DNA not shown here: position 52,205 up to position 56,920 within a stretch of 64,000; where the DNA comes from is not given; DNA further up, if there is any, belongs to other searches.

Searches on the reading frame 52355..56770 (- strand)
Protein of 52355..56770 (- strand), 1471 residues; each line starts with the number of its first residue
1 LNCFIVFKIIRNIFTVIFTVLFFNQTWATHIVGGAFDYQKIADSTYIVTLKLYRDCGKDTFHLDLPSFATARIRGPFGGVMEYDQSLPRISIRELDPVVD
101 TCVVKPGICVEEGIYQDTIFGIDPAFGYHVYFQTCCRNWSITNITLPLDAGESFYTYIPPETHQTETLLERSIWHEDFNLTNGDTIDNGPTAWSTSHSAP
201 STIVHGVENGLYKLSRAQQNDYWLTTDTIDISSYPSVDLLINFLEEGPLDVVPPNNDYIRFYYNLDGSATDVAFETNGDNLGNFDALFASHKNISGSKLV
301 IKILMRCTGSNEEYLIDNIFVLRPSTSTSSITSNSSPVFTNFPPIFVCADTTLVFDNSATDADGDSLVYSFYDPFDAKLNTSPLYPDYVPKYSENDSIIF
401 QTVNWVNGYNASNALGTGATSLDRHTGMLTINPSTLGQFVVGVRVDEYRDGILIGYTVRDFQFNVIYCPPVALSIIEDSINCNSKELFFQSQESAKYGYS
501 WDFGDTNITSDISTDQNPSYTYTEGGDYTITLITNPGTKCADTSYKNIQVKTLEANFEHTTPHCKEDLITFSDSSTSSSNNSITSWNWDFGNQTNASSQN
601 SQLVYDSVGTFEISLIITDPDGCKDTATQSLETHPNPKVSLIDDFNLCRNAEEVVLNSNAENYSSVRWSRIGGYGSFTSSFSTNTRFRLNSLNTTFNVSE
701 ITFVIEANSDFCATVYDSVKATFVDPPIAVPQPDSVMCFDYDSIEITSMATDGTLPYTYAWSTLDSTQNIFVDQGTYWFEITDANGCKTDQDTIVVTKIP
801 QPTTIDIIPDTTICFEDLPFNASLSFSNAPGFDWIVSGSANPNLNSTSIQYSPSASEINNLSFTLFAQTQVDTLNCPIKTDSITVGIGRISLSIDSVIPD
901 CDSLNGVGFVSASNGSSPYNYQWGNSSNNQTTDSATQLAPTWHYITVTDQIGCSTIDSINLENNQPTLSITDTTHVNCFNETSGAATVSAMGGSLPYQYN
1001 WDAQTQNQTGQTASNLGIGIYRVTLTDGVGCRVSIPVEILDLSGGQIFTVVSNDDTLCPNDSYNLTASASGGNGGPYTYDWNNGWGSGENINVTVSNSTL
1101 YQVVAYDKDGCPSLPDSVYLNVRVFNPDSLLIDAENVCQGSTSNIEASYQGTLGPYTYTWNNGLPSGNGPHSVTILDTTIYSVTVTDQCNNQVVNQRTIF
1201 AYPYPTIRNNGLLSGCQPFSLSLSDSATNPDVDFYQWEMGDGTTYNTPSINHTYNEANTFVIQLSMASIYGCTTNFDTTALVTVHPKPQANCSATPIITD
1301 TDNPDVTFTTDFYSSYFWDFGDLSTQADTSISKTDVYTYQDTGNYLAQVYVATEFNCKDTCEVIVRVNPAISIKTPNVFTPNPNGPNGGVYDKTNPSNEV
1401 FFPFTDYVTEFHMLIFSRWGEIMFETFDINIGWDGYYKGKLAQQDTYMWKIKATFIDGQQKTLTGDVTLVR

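Call 69: search_protein_families(library=pfam, proteins=[window:52355-56770:-], max_evalue=0.00001)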
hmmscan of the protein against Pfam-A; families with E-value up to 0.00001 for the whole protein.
window:52355-56770:- (1471 aa): 3 families
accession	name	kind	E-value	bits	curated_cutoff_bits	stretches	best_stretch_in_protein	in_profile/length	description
PF18911.6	PKD_4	-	4.8e-39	132.7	27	3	557-630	8-80/85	PKD domain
PF00801.26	PKD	-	4.1e-19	68.8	23.5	0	1235-1266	32-65/80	PKD domain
PF13573.12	SprB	-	1.9e-12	47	28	1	971-1002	2-33/37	SprB repeat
